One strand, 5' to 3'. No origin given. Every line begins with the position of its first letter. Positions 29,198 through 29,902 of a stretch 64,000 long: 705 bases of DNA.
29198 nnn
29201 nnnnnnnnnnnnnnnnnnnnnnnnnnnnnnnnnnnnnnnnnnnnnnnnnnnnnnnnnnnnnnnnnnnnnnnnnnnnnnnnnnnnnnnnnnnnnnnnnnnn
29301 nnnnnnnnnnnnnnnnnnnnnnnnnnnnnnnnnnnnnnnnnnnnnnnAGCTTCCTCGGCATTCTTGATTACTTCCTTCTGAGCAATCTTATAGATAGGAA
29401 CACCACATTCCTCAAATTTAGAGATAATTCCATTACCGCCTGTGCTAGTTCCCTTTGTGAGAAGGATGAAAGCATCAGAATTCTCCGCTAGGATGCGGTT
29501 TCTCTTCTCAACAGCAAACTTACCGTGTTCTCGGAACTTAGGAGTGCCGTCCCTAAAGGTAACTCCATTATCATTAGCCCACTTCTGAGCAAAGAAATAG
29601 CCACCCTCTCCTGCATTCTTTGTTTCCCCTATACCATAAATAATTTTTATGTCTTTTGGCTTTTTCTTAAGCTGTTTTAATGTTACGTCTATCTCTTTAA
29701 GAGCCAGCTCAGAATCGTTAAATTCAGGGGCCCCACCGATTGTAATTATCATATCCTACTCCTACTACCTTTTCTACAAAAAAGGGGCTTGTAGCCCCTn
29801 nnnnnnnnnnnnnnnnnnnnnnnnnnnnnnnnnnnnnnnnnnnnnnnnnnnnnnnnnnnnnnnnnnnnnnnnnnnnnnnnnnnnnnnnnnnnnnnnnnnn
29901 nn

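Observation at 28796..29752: SLOG/LOG-like nucleotide-binding domain fused to a DEDDh exonuclease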

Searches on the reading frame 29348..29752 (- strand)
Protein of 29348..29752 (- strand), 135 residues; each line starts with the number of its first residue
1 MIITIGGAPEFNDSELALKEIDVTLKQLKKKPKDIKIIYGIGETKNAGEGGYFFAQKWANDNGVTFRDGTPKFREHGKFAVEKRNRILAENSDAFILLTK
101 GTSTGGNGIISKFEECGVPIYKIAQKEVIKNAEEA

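Call 13: search_solved_structures(query=A2, max_evalue=10, show_alignments=3)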
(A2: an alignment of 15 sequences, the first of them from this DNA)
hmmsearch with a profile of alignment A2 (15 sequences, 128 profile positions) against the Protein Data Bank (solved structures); distinct sequences matched with E-value up to 10: 4.
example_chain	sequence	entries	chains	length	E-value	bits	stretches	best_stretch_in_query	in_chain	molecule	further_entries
7ooc_J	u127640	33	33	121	0.74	13.3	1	58-127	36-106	30S ribosomal protein S11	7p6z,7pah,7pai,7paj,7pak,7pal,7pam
3brv_B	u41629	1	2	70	0.91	13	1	68-125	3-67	NF-kappa-B essential modulator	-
5kdn_A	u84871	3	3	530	0.97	13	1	13-81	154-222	F5/8 type C domain protein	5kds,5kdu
5kdj_B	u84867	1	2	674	1.4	12.4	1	13-81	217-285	F5/8 type C domain protein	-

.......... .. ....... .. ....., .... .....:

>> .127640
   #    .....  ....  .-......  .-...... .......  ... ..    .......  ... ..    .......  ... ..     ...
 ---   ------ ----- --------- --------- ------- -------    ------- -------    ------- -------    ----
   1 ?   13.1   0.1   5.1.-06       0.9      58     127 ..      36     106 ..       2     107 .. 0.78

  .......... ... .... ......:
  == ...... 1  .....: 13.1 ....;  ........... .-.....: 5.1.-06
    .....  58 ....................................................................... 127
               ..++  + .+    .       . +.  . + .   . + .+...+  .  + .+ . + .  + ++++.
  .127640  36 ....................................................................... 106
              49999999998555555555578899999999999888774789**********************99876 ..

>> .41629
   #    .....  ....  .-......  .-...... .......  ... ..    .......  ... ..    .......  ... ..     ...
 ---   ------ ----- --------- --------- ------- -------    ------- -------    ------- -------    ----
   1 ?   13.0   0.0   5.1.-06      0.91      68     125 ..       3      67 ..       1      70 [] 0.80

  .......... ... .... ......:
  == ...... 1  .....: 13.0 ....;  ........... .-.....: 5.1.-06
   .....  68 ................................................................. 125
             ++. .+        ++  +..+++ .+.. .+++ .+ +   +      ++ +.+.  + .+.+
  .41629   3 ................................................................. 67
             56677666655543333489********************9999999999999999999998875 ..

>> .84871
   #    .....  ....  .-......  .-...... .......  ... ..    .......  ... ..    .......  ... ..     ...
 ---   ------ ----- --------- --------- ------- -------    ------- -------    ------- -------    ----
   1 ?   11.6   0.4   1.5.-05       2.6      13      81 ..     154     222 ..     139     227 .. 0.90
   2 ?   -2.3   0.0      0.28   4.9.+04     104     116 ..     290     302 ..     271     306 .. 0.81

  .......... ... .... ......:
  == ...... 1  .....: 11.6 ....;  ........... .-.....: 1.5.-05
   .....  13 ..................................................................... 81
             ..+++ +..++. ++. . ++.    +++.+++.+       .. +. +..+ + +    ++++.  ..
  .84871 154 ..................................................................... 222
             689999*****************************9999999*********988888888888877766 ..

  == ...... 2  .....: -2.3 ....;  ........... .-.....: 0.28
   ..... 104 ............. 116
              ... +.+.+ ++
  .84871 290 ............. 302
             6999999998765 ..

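Call 14: search_protein_families(library=pfam, alignment_id=A2, max_evalue=1)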
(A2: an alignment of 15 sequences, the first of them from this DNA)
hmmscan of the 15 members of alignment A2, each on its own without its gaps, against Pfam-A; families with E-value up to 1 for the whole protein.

A. member 1, seq(127 aa): 1 family
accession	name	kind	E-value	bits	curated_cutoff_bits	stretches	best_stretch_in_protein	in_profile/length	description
PF10686.14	YAcAr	-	0.0025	18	28.2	1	1-76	1-66/66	YspA, cpYpsA-related SLOG family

B. families by the number of members that match (of 15 scanned): 6 families
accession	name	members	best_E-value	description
PF10686.14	YAcAr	14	0.0002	YspA, cpYpsA-related SLOG family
PF07239.17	OpcA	2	0.045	Outer membrane protein OpcA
PF25681.1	Phage_TTP_17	2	0.14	Phage tail tube protein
PF09083.16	DUF1923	1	0.014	Domain of unknown function (DUF1923)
PF25680.1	Mom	1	0.039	Mom protein family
PF12098.13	DUF3574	1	0.069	Protein of unknown function (DUF3574)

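Call 15: search_protein_families(library=ncbifam, proteins=[window:29348-29752:-], max_evalue=1)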
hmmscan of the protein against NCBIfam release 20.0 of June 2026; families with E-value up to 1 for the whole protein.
window:29348-29752:- (135 aa): 0 families

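Call 29: search_protein_representatives(alignment_id=A2)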
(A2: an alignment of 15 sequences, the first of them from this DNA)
Query: 15 sequences, 128 profile positions. Proteins with E-value up to 0.001 (for the whole library): 868; up to 1e-10: 9; up to 1e-30: 2. The best 150 are listed.
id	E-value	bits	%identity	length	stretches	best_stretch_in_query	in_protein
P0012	1.5e-52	193.4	-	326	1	2-127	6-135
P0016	1.7e-42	161.0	-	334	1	2-127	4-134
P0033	3.0e-27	111.6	-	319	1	3-125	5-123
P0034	8.8e-27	110.1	-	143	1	3-126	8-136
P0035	1.8e-21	93.0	-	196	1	3-122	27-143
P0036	6.2e-21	91.2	-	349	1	2-126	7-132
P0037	1.4e-17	80.4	-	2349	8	61-107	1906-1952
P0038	7.3e-14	68.4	-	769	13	10-33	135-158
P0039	2.8e-11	60.0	-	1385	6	47-127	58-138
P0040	3.0e-10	56.7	-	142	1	1-120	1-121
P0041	5.2e-10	55.9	-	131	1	2-125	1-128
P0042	7.7e-10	55.3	-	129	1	2-124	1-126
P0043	1.4e-09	54.5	-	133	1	2-126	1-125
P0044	2.0e-09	54.0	-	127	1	3-125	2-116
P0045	2.5e-09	53.7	-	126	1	4-122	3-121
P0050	1.2e-08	51.5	-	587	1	4-125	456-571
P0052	1.7e-08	51.0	-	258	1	1-124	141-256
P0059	6.9e-08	49.1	-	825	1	4-125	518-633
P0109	1.2e-06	45.0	-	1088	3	49-125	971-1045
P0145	4.0e-06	43.4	-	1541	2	4-126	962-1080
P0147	4.0e-06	43.3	-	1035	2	48-126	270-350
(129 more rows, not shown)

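Call 30: predict_structure(alignment_id=A2)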
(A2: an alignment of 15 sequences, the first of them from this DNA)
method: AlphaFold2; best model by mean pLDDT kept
length: 127 residues; sequences in the alignment: 15
mean_pLDDT: 94.5   pTM: 0.87
mean pLDDT of the five models: 94.5, 94.3, 94.1, 93.8, 93.5
residues with pLDDT >= 90: 111; 70-90: 15; 50-70: 1; < 50: 0
segments of 3 or more residues with pLDDT < 50: none
pLDDT, mean of each block of 10 residues (from residue 1): 95 96 96 97 87 97 96 94 96 97 89 97 89
secondary structure, 60 per line:
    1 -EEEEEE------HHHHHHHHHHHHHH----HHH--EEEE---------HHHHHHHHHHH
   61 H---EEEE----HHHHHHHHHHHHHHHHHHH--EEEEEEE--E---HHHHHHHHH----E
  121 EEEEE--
elements in order: E2-7 H14-27 E37-40 H50-61 E65-68 H73-91 E94-100 H107-115 E120-125

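Call 32: search_protein_families(library=pfam, proteins=[P0033, P0034, P0035, P0036, P0040, P0041, P0042, P0050, P0052, P0059], max_evalue=0.01)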
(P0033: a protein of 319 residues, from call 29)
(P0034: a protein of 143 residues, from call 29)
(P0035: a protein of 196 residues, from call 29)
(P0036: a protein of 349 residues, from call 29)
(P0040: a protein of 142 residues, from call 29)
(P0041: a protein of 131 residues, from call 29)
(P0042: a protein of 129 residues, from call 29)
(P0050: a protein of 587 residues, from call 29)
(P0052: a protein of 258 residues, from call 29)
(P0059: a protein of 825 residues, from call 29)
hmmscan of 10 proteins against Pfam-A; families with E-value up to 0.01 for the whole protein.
P0033 (319 aa): 4 families
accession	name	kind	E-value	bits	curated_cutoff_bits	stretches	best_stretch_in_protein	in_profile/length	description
PF00929.31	RNase_T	-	1.1e-15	59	24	1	153-306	1-163/164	Exonuclease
PF10686.14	YAcAr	-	0.00073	19.7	28.2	1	5-63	2-56/66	YspA, cpYpsA-related SLOG family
PF16473.11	Rv2179c-like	-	0.0028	17.8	27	0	153-308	3-174/177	3'-5' exoribonuclease Rv2179c-like domain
PF13482.12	RNase_H_2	-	0.0037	17.7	22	0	154-264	2-96/165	RNase_H superfamily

P0034 (143 aa): 0 families

P0035 (196 aa): 1 family
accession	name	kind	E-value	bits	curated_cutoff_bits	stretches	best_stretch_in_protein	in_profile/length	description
PF10686.14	YAcAr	-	0.0089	16.3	28.2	0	35-96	10-66/66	YspA, cpYpsA-related SLOG family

P0036 (349 aa): 2 families
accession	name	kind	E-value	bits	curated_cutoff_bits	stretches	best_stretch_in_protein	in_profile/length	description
PF00929.31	RNase_T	-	6.1e-17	63.1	24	1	177-335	1-163/164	Exonuclease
PF16473.11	Rv2179c-like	-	0.0047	17.1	27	0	177-338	3-175/177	3'-5' exoribonuclease Rv2179c-like domain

P0040 (142 aa): 1 family
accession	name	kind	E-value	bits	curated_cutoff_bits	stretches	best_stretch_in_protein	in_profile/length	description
PF10686.14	YAcAr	-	8.2e-17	61.2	28.2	1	3-78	2-66/66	YspA, cpYpsA-related SLOG family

P0041 (131 aa): 1 family
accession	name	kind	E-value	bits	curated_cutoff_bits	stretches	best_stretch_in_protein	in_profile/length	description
PF10686.14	YAcAr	-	8.6e-13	48.3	28.2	2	50-80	36-66/66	YspA, cpYpsA-related SLOG family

P0042 (129 aa): 2 families
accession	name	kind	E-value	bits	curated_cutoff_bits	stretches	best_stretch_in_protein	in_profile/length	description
PF10686.14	YAcAr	-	4.9e-11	42.7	28.2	1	1-79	1-66/66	YspA, cpYpsA-related SLOG family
PF02481.21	DNA_processg_A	-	0.0052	16.4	29.6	0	3-42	47-81/212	DNA recombination-mediator protein A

P0050 (587 aa): 2 families
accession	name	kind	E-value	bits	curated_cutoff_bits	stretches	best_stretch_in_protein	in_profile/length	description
PF10686.14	YAcAr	-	1.9e-17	63.2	28.2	1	455-523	2-66/66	YspA, cpYpsA-related SLOG family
PF14216.11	DUF4326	-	4.6e-13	50.1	25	1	167-248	14-82/82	Domain of unknown function (DUF4326)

P0052 (258 aa): 3 families
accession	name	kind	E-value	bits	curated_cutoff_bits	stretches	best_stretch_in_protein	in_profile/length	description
PF08719.17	NADAR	-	1e-24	88.1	35.1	1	9-133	10-161/163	NADAR domain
PF10686.14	YAcAr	-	1.8e-16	60.1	28.2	1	143-209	2-66/66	YspA, cpYpsA-related SLOG family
PF02481.21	DNA_processg_A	-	0.002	17.8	29.6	1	142-198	45-99/212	DNA recombination-mediator protein A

P0059 (825 aa): 2 families
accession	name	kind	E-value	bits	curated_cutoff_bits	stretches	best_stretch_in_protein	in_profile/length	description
PF10686.14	YAcAr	-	1.4e-18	66.9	28.2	1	517-585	2-66/66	YspA, cpYpsA-related SLOG family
PF14216.11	DUF4326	-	1e-12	48.9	25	1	168-248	13-80/82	Domain of unknown function (DUF4326)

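Call 51: find_encoding_contigs(protein=P0033, flank=8000, max_places=2)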
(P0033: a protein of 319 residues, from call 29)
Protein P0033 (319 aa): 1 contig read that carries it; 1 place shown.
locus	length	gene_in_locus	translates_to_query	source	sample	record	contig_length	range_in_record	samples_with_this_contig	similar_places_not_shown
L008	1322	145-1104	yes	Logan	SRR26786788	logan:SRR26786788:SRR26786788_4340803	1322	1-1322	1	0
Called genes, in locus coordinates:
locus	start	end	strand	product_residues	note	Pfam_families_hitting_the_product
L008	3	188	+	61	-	?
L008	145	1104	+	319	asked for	PF00929:RNase_T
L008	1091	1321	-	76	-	?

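Call 52: find_encoding_contigs(protein=P0036, flank=8000, max_places=2)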
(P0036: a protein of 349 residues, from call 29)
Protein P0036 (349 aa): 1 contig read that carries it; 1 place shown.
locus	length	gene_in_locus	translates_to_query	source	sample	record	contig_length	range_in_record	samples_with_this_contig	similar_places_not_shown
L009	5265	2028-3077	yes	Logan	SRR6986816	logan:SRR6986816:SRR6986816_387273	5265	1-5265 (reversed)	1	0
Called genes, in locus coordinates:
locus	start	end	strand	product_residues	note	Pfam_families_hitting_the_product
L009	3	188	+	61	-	?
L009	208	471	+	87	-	-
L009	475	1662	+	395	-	PF01743:PolyA_pol, PF12627:PolyA_pol_RNAbd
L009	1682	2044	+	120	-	PF10686:YAcAr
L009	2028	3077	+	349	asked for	PF00929:RNase_T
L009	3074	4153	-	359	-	-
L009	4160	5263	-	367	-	?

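Call 65: find_related_loci(query=A2, collection=metagenome_contigs, flank=6000)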
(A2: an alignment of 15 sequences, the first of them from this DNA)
Query A2 (127 aa) in metagenome_contigs; peptide patterns used: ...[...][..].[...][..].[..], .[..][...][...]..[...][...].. (x = any residue, [..] = any of these).
390 stretches matched a pattern; 1 encode a relative of the query (tblastn E <= 1e-3); 1 distinct loci.
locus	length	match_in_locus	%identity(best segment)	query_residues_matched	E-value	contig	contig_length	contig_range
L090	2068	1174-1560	51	2-126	1e-42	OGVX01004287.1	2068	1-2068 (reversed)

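Call 91: search_solved_structures(query=A3, max_evalue=1, show_alignments=2)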
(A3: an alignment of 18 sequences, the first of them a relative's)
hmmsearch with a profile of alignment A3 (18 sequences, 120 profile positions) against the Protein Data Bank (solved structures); distinct sequences matched with E-value up to 1: 8.
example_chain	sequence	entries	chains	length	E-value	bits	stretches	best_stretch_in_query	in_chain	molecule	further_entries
5mll_A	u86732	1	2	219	0.0023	21.5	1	2-58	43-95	DNA processing chain A (DprA)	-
4ljr_A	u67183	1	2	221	0.0024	21.5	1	2-58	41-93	DNA processing chain A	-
4ljk_A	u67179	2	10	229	0.0027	21.3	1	2-58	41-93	DNA processing chain A (DprA)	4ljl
3uqz_A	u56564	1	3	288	0.01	19.4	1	2-56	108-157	DNA processing protein DprA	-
3imk_A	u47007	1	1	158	0.039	17.6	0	34-65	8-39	Putative molybdenum carrier protein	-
3zid_A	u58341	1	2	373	0.087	16.4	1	3-41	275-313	TUBULIN/FTSZ, GTPASE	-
9sda_c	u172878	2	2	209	0.61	13.7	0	13-69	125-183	Small ribosomal subunit protein uS3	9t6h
3o6q_A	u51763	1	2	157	0.96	13.1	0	12-60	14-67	Stage II sporulation protein SA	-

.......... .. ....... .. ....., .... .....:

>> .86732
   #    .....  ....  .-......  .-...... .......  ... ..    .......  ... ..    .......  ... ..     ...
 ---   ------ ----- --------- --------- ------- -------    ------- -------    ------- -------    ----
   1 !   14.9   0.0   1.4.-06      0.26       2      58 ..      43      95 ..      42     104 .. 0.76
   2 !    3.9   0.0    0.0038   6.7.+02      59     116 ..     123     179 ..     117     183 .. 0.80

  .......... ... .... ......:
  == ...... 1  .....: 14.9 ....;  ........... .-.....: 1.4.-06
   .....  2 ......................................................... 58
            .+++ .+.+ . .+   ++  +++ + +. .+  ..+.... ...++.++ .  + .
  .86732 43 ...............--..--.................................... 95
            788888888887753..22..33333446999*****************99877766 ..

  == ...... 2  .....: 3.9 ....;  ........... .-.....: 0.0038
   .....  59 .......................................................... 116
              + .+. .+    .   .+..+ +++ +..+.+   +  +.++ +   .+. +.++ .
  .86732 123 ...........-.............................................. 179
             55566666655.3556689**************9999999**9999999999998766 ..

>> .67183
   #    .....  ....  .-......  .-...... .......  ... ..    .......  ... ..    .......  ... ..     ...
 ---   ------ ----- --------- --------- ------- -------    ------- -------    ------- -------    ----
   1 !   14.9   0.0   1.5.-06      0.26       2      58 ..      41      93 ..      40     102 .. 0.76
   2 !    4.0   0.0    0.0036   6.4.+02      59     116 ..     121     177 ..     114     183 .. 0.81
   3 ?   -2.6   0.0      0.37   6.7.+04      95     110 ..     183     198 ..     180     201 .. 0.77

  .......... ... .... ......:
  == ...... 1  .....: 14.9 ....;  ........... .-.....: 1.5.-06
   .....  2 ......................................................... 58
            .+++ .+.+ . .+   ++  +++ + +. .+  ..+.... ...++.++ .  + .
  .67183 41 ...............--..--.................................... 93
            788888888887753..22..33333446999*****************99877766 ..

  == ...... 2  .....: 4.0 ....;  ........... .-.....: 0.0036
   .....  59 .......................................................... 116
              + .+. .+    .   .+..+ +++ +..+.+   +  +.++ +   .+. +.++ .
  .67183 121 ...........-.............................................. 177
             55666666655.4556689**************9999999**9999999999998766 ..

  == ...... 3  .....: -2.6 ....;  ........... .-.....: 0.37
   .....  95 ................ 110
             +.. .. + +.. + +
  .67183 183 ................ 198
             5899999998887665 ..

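Call 96: search_protein_families(library=pfam, proteins=[P0037, P0039, P0145, P0147, P0109], max_evalue=0.001)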
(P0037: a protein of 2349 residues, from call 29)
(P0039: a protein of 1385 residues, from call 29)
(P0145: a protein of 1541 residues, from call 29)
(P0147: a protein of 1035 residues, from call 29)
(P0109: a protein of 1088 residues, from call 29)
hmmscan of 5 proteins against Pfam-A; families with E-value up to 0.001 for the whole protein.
P0037 (2349 aa): 3 families
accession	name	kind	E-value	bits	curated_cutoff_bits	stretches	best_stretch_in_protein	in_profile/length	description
PF22486.2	MATH_2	-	3.1e-18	66.7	32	0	1295-1345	42-94/136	MATH domain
PF21543.3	CvfB_2nd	-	1.3e-17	63.9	27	0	1925-1963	2-41/76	Virulence regulatory factor CvfB, second domain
PF10806.13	SAM35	-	1.8e-12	48.1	22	0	1844-1929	24-109/125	SAM35, subunit of SAM coomplex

P0039 (1385 aa): 7 families
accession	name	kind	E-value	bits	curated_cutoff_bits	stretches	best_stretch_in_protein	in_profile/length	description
PF00353.25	HemolysinCabind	-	1.6e-159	517.3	23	23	1221-1255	2-36/36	RTX calcium-binding nonapeptide repeat (4 copies)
PF06594.17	HCBP_related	-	1.6e-100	329.2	21.4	7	107-150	1-42/42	Haemolysin-type calcium binding protein related domain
PF08496.15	Peptidase_S49_N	-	9.5e-10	39.2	27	0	87-121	94-128/147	Peptidase family S49 N-terminal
PF19092.6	DUF5780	-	1.2e-09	38.7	28.2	0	130-148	78-96/109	Family of unknown function (DUF5780)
PF24315.1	DUF7489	-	5.2e-09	36.2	27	0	127-149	18-40/65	Domain of unknown function (DUF7489)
PF08339.15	RTX_C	-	2.3e-08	34.7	30.2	0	92-128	3-39/132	RTX C-terminal domain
PF07202.18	Tcp10_C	-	9.9e-05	22.3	36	0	135-145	4-14/35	T-complex protein 10 C-terminus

P0145 (1541 aa): 2 families
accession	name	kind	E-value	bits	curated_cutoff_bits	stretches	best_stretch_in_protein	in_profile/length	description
PF10686.14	YAcAr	-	1.6e-13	50.7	28.2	1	961-1029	2-64/66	YspA, cpYpsA-related SLOG family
PF02481.21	DNA_processg_A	-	0.001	18.8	29.6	0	959-1043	44-123/212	DNA recombination-mediator protein A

P0147 (1035 aa): 1 family
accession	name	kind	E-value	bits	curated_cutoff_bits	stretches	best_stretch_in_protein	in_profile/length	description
PF10686.14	YAcAr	-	5.6e-33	113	28.2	2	234-299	1-66/66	YspA, cpYpsA-related SLOG family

P0109 (1088 aa): 1 family
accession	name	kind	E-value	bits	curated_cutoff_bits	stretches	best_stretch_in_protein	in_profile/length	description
PF10686.14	YAcAr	-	3.9e-55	184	28.2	4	227-290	2-65/66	YspA, cpYpsA-related SLOG family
